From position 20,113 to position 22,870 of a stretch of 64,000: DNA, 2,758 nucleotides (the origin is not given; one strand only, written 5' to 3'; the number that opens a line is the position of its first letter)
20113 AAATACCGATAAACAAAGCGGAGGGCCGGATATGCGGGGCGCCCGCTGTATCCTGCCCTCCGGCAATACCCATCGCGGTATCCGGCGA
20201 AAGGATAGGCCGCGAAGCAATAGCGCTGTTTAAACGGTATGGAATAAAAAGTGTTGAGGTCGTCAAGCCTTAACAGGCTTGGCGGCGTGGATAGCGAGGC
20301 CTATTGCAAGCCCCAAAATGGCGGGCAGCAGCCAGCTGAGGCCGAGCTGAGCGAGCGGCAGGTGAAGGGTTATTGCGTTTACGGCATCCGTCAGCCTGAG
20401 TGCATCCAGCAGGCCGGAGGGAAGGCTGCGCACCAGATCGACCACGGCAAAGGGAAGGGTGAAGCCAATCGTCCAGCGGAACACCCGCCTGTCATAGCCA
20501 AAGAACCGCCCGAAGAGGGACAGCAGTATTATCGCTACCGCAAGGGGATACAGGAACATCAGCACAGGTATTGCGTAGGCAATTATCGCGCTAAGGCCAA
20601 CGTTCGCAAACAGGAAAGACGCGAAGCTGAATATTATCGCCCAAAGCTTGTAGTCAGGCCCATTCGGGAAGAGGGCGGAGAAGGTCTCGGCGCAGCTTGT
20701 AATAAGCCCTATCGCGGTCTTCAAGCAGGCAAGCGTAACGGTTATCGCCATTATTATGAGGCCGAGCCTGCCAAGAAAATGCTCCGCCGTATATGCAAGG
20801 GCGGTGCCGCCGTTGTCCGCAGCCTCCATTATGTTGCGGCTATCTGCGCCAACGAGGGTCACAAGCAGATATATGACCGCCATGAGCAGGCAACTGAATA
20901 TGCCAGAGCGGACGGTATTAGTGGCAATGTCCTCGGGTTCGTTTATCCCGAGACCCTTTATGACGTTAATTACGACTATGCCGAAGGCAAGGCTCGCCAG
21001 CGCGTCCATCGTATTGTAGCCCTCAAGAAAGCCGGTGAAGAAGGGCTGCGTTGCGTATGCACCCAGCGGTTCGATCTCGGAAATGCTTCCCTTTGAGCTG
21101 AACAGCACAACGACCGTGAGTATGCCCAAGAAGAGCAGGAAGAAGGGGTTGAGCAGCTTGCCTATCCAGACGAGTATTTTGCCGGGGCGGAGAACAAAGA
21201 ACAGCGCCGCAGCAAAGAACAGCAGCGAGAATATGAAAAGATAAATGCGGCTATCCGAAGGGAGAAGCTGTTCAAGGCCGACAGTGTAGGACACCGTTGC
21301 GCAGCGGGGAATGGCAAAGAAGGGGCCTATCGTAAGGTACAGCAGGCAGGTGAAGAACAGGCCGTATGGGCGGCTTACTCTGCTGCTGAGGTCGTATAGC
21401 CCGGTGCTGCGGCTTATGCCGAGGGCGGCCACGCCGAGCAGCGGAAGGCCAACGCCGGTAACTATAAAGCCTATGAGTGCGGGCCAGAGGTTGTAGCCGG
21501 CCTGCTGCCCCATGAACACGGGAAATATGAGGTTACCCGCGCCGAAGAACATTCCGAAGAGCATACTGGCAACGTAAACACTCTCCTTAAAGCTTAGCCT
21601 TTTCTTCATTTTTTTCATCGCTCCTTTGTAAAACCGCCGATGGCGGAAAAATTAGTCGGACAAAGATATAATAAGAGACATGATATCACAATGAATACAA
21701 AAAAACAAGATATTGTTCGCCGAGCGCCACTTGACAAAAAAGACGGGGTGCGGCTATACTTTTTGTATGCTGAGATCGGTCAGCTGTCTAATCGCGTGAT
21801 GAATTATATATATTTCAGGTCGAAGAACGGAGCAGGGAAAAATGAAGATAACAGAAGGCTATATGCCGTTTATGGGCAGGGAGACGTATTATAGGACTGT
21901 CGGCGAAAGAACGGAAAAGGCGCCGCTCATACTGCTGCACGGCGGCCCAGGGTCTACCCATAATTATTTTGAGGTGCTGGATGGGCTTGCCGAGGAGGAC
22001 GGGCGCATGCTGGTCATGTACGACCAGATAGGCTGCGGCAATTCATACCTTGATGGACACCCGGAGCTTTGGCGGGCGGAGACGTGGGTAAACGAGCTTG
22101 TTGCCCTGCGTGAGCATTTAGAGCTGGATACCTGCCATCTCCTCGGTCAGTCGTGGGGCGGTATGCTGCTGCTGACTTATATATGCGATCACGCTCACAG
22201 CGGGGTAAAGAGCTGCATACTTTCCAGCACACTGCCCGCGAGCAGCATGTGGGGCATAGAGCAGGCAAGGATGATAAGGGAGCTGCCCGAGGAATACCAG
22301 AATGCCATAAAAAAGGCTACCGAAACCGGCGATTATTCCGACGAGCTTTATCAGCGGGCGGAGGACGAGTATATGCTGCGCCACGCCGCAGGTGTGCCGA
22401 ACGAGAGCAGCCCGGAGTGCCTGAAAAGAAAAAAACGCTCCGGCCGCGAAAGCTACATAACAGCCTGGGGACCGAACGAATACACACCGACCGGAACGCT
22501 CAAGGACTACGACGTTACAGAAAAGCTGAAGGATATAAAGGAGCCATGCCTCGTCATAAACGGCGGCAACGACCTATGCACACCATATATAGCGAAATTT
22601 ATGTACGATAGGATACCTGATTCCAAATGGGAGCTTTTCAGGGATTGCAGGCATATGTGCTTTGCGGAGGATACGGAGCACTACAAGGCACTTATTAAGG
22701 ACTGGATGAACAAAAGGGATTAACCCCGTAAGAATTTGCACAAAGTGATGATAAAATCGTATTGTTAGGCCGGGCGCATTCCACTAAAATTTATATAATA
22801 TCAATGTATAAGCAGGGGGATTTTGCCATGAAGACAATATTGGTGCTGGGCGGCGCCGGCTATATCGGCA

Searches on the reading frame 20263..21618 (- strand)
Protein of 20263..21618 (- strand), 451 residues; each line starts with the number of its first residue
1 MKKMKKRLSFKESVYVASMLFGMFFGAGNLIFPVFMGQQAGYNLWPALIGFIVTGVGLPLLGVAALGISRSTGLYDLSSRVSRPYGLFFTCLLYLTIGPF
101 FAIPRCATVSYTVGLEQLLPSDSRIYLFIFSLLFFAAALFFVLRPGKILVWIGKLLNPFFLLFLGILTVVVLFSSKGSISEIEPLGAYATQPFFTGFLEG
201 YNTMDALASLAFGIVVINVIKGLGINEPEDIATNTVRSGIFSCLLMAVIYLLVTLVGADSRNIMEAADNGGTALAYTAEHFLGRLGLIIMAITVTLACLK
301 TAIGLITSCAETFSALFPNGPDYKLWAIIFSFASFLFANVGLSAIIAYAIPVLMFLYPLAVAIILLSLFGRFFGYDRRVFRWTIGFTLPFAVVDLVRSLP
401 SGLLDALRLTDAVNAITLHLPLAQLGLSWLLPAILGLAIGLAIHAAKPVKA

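Call 15: search_protein_families(library=pfam, proteins=[window:20263-21618:-], max_evalue=0.001)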
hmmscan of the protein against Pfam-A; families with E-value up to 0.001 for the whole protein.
window:20263-21618:- (451 aa): 1 family
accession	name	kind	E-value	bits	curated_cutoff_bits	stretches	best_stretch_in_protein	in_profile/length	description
PF05525.19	Branch_AA_trans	-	1.7e-140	469.3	22.3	1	11-445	3-427/429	Branched-chain amino acid transport protein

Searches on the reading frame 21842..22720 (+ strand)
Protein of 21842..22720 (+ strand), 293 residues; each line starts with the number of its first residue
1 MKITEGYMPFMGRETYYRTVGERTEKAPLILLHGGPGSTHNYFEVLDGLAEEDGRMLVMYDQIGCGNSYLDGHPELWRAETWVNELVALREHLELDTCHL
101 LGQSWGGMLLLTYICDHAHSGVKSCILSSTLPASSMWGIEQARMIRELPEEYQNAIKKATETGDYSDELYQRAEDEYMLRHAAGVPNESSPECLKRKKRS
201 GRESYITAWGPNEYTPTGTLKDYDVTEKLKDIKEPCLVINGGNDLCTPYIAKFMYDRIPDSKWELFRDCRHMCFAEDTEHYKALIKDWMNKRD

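Call 15: search_protein_families(library=pfam, proteins=[window:21842-22720:+], max_evalue=0.001)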
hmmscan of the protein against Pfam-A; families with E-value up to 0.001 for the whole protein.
window:21842-22720:+ (293 aa): 3 families
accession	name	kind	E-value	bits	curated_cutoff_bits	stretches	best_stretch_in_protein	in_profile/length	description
PF00561.26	Abhydrolase_1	-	3.3e-24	86.3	25.8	1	28-277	2-244/245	alpha/beta hydrolase fold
PF12146.15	Hydrolase_4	-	1.2e-12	48.1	27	1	25-132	3-111/239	Serine aminopeptidase, S33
PF12697.13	Abhydrolase_6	-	4.8e-11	44.2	26.3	1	29-276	1-209/217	Alpha/beta hydrolase family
